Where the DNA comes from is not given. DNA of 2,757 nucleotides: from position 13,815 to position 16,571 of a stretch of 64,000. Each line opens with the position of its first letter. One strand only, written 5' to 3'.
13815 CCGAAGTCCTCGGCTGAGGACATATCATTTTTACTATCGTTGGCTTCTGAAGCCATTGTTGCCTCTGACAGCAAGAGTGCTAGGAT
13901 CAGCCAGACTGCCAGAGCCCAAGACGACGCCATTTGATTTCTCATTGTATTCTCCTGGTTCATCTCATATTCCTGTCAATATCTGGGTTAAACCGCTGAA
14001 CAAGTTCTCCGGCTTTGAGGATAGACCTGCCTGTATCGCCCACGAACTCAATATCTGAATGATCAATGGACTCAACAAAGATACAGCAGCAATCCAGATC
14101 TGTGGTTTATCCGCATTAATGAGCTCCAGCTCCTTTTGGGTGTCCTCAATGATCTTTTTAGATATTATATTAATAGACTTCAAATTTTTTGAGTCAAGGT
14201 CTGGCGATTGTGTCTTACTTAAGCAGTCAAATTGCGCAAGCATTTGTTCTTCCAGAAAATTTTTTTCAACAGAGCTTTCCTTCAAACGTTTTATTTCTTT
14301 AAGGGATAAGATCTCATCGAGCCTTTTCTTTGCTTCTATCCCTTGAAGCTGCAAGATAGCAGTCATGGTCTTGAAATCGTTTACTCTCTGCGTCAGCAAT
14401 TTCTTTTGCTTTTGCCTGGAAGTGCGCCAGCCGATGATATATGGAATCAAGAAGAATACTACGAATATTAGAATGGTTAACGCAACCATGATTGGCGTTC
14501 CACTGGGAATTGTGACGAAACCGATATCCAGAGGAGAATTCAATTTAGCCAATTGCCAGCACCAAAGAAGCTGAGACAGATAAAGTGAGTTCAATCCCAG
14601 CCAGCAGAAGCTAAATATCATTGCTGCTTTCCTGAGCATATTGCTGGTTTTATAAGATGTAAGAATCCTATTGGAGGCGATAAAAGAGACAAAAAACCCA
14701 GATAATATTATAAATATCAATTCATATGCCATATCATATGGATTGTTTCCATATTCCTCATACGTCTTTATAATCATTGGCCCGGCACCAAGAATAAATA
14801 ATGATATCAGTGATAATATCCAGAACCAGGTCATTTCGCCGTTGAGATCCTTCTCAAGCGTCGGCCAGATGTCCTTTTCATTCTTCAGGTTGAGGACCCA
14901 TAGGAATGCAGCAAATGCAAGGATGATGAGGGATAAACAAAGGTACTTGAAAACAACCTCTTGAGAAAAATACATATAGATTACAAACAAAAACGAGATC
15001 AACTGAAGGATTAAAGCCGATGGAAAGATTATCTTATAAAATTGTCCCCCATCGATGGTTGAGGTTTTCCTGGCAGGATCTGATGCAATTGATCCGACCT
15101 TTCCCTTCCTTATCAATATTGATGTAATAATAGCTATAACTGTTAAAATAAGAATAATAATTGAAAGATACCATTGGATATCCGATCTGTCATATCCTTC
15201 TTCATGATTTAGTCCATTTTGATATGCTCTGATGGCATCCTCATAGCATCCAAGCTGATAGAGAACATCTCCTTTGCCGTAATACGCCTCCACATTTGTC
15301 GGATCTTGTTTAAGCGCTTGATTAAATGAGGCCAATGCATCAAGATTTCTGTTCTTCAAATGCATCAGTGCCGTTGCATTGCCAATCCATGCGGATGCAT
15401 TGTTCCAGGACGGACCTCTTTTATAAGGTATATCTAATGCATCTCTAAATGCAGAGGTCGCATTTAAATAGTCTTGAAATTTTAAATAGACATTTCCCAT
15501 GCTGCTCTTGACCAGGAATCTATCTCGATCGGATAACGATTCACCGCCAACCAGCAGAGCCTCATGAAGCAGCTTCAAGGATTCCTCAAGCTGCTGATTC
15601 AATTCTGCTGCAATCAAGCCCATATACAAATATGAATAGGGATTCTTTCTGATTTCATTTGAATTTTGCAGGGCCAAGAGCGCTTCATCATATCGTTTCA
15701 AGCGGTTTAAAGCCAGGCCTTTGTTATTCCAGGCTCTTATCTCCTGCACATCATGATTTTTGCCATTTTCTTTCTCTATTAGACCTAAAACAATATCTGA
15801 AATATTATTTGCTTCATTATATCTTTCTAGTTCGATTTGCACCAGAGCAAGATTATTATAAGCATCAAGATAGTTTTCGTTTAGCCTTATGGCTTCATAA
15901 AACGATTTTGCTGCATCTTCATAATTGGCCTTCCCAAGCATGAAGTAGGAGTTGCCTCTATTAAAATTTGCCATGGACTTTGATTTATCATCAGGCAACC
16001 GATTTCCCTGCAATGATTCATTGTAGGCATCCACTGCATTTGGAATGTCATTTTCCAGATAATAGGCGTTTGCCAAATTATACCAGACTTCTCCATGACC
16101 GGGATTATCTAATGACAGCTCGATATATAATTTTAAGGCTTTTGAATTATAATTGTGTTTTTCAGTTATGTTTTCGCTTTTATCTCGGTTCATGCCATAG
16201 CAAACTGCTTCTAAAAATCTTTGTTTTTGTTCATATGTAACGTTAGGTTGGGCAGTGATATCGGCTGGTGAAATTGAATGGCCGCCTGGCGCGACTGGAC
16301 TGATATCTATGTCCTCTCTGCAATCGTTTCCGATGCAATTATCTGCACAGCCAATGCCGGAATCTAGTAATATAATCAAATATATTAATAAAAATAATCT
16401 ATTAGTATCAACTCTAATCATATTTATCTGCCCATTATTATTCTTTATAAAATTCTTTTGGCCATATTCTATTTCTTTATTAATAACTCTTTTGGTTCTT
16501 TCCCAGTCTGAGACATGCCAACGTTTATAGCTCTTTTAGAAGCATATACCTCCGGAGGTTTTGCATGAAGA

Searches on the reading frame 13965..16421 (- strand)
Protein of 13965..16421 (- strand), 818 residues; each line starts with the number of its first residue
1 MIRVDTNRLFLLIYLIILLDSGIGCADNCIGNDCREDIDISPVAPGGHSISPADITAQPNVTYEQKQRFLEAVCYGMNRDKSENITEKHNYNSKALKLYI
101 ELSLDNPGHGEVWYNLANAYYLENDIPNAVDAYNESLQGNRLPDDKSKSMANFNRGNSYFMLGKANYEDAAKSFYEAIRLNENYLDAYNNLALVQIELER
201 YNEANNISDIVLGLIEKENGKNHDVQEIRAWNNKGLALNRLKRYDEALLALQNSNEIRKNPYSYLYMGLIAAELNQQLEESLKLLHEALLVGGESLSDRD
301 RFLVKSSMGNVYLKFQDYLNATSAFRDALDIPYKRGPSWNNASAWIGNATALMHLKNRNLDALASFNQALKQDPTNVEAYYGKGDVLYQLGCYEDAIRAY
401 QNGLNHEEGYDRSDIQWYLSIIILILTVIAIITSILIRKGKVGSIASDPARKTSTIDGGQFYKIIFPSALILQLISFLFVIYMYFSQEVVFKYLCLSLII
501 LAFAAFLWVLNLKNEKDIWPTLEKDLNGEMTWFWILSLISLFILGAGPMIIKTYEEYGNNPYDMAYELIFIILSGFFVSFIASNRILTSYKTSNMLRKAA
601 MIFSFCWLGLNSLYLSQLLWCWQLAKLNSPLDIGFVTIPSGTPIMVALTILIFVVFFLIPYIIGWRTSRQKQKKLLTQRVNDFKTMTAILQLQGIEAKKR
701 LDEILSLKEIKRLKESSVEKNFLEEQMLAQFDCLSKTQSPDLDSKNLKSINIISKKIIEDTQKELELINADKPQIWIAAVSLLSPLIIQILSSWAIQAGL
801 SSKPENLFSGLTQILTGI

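Call 94: search_protein_families(library=pfam, proteins=[window:13965-16421:-], max_evalue=0.001)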
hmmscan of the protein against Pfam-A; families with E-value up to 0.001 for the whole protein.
window:13965-16421:- (818 aa): 12 families
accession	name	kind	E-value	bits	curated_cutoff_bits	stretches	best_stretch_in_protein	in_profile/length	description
PF00515.34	TPR_1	-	3.4e-24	84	27.8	3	111-138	2-29/34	Tetratricopeptide repeat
PF13432.12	TPR_16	-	5.5e-21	75.1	32.7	1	357-401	11-55/65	Tetratricopeptide repeat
PF07719.23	TPR_2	-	8.8e-20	69.6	27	2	378-407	2-31/34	Tetratricopeptide repeat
PF13424.12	TPR_12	-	1.8e-18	66.9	30.1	1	186-254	4-71/77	Tetratricopeptide repeat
PF13431.12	TPR_17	-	3.4e-15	55.4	24.4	1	366-397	2-33/34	Tetratricopeptide repeat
PF13181.12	TPR_8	-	2.5e-13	49.5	25.7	0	228-259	1-32/34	Tetratricopeptide repeat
PF14559.12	TPR_19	-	3.7e-13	50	25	1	361-404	9-52/68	Tetratricopeptide repeat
PF13414.12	TPR_11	-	5.4e-13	48.9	26.8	1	356-391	7-42/42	TPR repeat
PF13428.12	TPR_14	-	5.1e-08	33.3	23.5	0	355-385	12-43/44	Tetratricopeptide repeat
PF23914.1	TPR_CcmH_CycH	-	7.9e-08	32.7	42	0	308-402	56-146/158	Cytochrome c-type biogenesis protein H TPR domain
PF12895.13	ANAPC3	-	1.7e-05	25.5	27.2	0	351-401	30-80/82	Anaphase-promoting complex, cyclosome, subunit 3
PF13371.12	TPR_9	-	7.6e-05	23.1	35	0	357-408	9-60/73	Tetratricopeptide repeat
